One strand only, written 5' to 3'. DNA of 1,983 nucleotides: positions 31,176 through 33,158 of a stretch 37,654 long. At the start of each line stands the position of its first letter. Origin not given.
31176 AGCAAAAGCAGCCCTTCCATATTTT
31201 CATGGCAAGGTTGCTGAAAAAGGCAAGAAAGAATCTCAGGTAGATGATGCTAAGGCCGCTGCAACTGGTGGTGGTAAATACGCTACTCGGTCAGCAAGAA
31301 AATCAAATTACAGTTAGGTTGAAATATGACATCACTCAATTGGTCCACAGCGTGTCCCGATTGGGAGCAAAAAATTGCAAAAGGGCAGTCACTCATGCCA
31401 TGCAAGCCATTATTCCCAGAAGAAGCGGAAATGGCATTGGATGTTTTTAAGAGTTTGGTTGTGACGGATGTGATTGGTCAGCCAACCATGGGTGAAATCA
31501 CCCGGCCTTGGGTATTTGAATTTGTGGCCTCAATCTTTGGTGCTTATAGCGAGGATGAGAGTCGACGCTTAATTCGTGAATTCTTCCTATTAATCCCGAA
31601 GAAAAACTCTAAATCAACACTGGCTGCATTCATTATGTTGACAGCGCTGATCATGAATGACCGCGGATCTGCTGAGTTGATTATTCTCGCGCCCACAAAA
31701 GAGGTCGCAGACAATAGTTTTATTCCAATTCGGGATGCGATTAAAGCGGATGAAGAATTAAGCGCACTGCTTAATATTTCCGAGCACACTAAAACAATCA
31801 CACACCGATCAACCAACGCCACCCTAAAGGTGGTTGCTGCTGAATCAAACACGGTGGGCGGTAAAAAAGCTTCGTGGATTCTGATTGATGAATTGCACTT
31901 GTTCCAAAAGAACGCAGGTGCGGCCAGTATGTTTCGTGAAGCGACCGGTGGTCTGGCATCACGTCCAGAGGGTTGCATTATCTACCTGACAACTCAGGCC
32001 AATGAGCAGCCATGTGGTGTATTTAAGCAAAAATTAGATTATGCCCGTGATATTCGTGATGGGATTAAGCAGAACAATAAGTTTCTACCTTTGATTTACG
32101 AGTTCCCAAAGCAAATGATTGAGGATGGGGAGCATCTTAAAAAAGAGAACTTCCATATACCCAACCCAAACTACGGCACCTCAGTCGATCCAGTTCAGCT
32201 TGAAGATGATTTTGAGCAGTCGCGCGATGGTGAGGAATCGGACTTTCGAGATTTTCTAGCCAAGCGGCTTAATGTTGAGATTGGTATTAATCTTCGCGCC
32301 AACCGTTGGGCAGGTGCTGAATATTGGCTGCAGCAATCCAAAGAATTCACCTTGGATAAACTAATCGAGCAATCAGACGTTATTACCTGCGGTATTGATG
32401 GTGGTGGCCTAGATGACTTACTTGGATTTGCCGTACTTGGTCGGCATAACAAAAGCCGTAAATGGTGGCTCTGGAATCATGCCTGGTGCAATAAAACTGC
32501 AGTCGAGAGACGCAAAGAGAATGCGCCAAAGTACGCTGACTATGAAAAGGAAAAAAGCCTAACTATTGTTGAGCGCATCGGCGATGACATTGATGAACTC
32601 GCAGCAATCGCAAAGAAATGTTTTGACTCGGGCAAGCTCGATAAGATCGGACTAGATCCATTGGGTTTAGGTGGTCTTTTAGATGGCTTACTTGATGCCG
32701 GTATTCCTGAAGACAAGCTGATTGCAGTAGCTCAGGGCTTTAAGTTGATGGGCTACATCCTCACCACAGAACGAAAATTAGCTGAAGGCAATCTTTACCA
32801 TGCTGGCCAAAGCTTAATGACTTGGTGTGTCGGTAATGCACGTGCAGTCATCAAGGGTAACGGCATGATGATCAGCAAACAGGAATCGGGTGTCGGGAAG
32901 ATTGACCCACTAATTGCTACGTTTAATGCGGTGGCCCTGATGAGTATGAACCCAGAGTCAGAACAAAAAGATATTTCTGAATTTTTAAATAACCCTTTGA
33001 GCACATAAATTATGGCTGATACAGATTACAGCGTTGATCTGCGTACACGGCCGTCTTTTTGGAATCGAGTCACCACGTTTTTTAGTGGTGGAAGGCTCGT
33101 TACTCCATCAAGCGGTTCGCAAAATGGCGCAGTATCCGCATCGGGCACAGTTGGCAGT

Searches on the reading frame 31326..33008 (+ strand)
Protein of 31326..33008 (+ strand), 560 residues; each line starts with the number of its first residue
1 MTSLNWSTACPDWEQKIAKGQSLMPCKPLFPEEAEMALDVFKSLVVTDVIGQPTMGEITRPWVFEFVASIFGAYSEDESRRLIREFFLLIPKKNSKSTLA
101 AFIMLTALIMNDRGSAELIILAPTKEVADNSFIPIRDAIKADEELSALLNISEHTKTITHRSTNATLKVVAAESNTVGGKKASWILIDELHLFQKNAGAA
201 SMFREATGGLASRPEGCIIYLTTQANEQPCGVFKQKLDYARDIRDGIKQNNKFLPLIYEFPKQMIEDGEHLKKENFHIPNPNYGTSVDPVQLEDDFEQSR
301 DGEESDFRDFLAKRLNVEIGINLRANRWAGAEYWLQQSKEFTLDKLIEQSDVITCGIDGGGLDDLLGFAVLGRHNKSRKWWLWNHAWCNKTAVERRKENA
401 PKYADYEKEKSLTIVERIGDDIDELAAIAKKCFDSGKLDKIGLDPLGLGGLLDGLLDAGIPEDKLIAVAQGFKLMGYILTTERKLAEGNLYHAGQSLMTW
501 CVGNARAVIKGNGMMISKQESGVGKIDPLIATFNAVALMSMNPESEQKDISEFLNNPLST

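Call 43: search_protein_families(library=pfam, proteins=[window:31326-33008:+], max_evalue=0.001)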
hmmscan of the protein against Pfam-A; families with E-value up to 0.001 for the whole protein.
window:31326-33008:+ (560 aa): 2 families
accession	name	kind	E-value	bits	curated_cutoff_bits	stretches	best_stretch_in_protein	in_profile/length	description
PF03354.21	TerL_ATPase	-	3.3e-12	46.9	23.7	1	65-240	5-176/178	Terminase large subunit, ATPase domain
PF20441.4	TerL_nuclease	-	1.8e-08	34.4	24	1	264-539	14-282/286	Terminase large subunit, endonuclease domain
